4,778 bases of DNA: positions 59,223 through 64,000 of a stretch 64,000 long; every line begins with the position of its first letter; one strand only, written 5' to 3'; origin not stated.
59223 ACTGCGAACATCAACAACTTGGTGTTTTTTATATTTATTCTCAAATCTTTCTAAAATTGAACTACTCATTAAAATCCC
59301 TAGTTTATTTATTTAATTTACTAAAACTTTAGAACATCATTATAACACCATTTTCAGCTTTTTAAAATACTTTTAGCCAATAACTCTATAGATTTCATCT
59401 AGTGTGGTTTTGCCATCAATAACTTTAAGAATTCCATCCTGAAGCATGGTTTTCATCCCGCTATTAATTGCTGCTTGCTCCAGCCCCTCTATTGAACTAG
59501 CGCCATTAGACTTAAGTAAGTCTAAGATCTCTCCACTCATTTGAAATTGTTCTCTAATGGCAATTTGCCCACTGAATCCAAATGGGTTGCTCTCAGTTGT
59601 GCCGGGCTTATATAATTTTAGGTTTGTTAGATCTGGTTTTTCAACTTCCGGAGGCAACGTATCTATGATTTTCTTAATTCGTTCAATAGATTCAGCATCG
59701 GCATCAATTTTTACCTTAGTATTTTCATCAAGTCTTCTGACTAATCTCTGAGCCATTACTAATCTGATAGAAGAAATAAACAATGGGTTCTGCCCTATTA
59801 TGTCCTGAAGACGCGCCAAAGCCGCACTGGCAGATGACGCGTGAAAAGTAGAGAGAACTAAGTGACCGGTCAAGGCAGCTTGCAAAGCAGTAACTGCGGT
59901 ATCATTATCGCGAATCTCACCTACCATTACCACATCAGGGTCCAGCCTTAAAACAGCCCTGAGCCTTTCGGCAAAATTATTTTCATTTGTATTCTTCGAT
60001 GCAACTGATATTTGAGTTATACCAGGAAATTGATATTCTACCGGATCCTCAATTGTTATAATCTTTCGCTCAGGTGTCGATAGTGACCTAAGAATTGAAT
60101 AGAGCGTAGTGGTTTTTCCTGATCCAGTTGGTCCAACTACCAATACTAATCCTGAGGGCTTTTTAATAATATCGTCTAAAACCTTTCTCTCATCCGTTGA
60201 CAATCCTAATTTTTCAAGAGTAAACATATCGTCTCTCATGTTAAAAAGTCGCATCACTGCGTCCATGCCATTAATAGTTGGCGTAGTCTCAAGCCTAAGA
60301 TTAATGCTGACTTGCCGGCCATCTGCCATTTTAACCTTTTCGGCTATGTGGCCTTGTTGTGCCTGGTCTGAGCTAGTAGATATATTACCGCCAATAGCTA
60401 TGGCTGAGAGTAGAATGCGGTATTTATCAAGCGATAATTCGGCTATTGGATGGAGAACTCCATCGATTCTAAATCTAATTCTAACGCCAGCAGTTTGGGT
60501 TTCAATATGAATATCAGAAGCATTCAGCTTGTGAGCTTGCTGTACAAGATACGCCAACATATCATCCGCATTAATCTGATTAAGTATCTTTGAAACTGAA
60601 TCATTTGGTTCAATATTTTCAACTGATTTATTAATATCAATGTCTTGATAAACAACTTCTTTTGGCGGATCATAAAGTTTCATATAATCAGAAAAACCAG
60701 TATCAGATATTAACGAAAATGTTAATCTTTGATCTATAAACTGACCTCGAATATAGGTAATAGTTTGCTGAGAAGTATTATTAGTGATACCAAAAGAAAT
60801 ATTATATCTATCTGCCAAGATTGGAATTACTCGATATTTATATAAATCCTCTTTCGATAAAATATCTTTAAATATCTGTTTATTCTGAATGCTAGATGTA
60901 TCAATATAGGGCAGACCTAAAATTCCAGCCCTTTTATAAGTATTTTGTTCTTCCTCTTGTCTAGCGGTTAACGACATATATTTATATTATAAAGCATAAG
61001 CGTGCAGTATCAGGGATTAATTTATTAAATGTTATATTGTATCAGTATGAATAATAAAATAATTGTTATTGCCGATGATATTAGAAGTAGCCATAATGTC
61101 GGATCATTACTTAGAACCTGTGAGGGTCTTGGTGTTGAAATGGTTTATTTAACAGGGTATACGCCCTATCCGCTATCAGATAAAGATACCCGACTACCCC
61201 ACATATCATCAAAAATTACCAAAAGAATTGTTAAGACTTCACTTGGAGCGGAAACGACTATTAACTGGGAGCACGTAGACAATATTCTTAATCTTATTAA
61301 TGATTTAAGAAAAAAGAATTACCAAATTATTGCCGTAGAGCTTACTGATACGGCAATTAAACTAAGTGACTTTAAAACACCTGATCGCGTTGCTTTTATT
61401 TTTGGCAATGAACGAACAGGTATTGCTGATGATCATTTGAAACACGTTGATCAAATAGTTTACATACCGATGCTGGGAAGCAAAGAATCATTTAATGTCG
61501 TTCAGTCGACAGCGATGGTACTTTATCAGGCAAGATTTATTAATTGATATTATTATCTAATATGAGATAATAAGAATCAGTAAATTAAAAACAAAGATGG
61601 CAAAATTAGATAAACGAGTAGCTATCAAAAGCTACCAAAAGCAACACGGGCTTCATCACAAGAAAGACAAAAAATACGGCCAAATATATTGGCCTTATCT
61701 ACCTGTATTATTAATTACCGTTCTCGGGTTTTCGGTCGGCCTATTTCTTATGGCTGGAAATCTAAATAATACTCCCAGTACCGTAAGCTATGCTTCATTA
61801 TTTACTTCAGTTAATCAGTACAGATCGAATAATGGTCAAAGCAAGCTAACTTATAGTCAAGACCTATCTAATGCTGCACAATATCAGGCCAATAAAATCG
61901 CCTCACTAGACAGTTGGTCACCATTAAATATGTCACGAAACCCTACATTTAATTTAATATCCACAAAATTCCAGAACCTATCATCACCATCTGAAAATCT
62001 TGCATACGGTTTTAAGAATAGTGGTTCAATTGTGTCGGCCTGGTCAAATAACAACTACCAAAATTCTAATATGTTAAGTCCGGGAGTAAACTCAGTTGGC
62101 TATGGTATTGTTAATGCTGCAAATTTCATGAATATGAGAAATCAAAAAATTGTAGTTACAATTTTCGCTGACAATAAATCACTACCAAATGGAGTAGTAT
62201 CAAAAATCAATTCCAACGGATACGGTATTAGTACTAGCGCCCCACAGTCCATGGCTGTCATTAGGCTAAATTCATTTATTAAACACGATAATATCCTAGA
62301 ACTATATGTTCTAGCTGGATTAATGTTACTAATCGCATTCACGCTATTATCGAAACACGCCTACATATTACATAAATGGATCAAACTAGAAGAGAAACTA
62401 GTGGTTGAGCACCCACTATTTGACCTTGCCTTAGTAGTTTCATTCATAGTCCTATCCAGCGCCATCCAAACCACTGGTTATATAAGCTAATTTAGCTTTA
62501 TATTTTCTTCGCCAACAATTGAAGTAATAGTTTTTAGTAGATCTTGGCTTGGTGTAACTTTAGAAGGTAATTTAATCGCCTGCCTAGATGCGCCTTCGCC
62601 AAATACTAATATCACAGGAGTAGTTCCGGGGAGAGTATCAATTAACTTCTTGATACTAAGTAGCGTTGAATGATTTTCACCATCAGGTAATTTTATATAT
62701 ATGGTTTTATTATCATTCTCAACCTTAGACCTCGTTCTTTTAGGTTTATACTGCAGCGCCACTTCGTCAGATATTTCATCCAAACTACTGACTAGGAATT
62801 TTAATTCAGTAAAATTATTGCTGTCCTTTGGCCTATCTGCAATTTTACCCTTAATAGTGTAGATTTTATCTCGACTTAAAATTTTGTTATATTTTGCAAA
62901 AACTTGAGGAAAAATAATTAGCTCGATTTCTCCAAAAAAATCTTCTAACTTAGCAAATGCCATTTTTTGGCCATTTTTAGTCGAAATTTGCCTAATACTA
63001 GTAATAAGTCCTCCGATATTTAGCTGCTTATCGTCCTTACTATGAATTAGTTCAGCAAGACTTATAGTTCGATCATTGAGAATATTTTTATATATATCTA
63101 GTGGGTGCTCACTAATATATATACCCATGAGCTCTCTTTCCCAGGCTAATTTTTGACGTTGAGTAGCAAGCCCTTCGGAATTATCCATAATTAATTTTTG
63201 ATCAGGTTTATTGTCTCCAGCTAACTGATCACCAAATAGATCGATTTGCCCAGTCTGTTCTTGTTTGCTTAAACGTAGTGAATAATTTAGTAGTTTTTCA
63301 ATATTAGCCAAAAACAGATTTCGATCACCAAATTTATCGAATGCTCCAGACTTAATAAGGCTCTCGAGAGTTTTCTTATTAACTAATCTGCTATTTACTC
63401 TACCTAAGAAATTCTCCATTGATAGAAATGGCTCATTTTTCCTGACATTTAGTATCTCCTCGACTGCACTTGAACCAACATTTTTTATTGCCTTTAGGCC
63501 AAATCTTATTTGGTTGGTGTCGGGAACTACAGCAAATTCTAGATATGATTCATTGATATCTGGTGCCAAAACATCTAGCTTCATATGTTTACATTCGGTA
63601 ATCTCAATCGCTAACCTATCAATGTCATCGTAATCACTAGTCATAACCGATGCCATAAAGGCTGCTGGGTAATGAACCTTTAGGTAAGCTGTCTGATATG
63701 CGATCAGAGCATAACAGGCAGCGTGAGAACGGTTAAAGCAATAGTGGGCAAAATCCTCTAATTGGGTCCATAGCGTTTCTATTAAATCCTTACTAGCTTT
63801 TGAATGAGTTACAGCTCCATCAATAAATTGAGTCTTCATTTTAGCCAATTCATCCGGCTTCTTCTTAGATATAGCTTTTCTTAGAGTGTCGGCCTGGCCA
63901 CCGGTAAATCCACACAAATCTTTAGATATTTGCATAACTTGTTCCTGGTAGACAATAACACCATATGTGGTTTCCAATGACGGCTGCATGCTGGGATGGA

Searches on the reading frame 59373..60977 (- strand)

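Call 9: search_protein_families(library=pfam, proteins=[window:59373-60977:-])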
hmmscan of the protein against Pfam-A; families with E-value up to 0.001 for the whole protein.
window:59373-60977:- (534 aa): 4 families
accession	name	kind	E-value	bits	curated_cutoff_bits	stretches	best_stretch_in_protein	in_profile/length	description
PF00437.27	T2SSE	-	1.1e-89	301.1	24.9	1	141-531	12-370/370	Type II/IV secretion system protein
PF13086.12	AAA_11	-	0.0001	22.6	27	1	263-405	6-119/257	AAA domain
PF13191.12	AAA_16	-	0.00013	22.9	32.6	1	274-315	23-63/167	AAA ATPase domain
PF25199.1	nSTAND_NTPase5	-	0.00024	21.4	34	1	266-317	28-84/145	Novel STAND NTPase 5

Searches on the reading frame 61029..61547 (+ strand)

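Call 9: search_protein_families(library=pfam, proteins=[window:61029-61547:+])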
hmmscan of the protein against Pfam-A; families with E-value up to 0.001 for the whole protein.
window:61029-61547:+ (172 aa): 1 family
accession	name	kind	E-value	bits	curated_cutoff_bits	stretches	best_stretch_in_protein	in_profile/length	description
PF00588.24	SpoU_methylase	-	6.2e-34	117.6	29.7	1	11-166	2-142/142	SpoU rRNA Methylase family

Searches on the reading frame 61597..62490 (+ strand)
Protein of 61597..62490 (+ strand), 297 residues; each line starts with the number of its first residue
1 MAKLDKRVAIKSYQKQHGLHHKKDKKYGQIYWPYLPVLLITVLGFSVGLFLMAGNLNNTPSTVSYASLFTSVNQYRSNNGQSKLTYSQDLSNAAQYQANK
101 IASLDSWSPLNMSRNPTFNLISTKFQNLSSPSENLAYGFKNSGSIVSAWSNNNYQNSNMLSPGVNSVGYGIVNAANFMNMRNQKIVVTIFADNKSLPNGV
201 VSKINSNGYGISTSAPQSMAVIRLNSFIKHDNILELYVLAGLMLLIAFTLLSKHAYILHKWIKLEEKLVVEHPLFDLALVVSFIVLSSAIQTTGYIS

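Call 9: search_protein_families(library=pfam, proteins=[window:61597-62490:+])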
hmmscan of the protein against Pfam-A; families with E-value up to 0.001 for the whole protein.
window:61597-62490:+ (297 aa): 1 family
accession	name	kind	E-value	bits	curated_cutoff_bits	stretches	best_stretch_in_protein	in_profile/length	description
PF00188.32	CAP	-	8e-14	52.9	21.1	1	71-179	3-110/117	Cysteine-rich secretory protein family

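Call 32: find_encoding_contigs(protein=window:61597-62490:+, flank=10000, max_places=4)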
Protein window:61597-62490:+ (297 aa): 5 contigs read that carry it; 3 places shown.
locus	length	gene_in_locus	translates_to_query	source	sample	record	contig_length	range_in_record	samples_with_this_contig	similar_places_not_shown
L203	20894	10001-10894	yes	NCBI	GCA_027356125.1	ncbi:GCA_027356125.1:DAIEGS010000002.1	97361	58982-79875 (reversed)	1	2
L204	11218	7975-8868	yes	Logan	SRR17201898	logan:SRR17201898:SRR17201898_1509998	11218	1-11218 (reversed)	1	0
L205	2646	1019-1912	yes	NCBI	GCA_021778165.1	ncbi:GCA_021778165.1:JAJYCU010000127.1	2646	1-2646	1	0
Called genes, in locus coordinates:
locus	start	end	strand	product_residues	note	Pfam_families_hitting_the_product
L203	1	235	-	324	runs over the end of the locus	-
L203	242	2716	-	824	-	PF02861:Clp_N, PF13191:AAA_16, PF00004:AAA, PF17871:AAA_lid_9, PF00004:AAA, PF07724:AAA_2, PF07728:AAA_5, PF10431:ClpB_D2-small, +9 more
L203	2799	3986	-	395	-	PF08529:NusA_N, PF10009:DUF2252 (faint), PF00575:S1 (weak), PF13184:KH_NusA_1st, PF26594:KH_NusA_2nd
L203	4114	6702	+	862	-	PF17900:Peptidase_M1_N, PF01433:Peptidase_M1, PF11838:ERAP1_C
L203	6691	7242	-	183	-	PF01351:RNase_HII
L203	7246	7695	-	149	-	PF01245:Ribosomal_L19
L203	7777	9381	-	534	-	PF00437:T2SSE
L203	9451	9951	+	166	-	PF00588:SpoU_methylase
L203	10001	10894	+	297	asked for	PF00188:CAP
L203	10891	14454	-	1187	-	PF02811:PHP, PF07733:DNA_pol3_alpha, PF17657:DNA_pol3_finger, PF14579:HHH_6, PF01336:tRNA_anti-codon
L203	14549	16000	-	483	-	PF02934:GatB_N, PF02637:GatB_Yqey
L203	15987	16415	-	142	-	-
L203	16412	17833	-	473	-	PF01425:Amidase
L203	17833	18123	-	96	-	PF02686:GatC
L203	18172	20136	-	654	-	PF00270:DEAD (faint), PF04851:ResIII, PF17757:UvrB_inter, PF27431:UvrB_3rd, PF00271:Helicase_C, PF12344:UvrB, PF02151:UVR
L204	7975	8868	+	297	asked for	PF00188:CAP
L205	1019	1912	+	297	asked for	PF00188:CAP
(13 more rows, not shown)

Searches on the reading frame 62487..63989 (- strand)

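Call 9: search_protein_families(library=pfam, proteins=[window:62487-63989:-])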
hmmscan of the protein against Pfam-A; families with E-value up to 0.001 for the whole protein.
window:62487-63989:- (500 aa): 3 families
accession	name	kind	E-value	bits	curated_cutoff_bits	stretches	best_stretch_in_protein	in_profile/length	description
PF14579.12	HHH_6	-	4.4e-27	94.5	25.6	1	138-222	2-85/90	Helix-hairpin-helix motif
PF17657.6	DNA_pol3_finger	-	2.1e-20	73.2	22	1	2-61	105-164/166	Bacterial DNA polymerase III alpha subunit finger domain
PF01336.31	tRNA_anti-codon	-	1.1e-10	41.7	27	1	325-402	3-71/75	OB-fold nucleic acid binding domain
